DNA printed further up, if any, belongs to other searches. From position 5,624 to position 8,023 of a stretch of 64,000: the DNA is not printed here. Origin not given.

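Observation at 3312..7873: Candidate O-linked protein glycosylation pair: PSQ-repeat surface protein next to a Wzy_C/O-OTase-like membrane protein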

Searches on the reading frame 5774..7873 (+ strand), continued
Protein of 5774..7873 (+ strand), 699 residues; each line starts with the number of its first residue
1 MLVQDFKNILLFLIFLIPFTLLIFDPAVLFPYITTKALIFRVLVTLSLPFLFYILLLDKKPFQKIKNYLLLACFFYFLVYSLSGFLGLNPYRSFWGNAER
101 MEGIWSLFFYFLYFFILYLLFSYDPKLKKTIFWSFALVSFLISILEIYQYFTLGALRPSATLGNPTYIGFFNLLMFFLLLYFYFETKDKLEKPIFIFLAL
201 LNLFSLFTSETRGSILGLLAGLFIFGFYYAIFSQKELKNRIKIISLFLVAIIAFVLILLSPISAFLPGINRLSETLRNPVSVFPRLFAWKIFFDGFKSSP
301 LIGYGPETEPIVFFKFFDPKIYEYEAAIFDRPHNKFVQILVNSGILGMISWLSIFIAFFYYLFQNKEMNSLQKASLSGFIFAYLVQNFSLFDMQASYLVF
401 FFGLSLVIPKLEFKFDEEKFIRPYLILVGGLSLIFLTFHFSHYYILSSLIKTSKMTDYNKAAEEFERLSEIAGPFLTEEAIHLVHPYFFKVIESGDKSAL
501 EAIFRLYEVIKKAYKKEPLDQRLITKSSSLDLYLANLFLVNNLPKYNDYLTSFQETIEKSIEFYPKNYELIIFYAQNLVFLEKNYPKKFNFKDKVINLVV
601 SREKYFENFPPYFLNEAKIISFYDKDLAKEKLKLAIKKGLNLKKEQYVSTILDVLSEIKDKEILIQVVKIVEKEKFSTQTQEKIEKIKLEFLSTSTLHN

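Call 56: find_related_loci(query=A2, collection=metagenome_contigs, flank=6000)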
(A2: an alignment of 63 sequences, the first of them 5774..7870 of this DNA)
Query A2 (699 aa) in metagenome_contigs; peptide patterns used: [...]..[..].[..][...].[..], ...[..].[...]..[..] (x = any residue, [..] = any of these).
600 stretches matched a pattern (row limit reached: there are more); 514 encode a relative of the query (tblastn E <= 1e-3); the best 80 are kept; 80 distinct loci.
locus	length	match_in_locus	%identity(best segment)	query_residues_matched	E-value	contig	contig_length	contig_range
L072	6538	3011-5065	53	10-684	0e+0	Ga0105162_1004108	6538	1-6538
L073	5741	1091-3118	49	8-697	0e+0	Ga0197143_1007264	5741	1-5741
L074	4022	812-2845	47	2-687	9e-180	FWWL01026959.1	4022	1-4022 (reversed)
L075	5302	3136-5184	49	1-697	1e-173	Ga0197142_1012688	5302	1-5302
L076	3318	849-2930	45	2-687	2e-171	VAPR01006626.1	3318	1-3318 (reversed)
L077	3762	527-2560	46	2-691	1e-158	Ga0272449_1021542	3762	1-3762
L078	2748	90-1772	39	13-543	2e-99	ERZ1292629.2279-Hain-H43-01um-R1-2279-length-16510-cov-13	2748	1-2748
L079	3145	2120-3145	55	2-344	5e-94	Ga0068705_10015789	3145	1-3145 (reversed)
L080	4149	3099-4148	39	1-343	6e-69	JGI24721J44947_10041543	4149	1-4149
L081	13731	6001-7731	27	19-576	2e-53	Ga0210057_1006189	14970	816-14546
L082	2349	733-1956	33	9-401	3e-53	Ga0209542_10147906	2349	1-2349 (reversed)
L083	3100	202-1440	33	16-410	9e-52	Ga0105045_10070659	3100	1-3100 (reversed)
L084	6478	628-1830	34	7-401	1e-51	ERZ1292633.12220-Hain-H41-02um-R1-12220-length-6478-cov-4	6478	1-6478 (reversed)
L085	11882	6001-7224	31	1-401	3e-51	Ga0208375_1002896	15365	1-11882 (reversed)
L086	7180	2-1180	34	17-401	4e-51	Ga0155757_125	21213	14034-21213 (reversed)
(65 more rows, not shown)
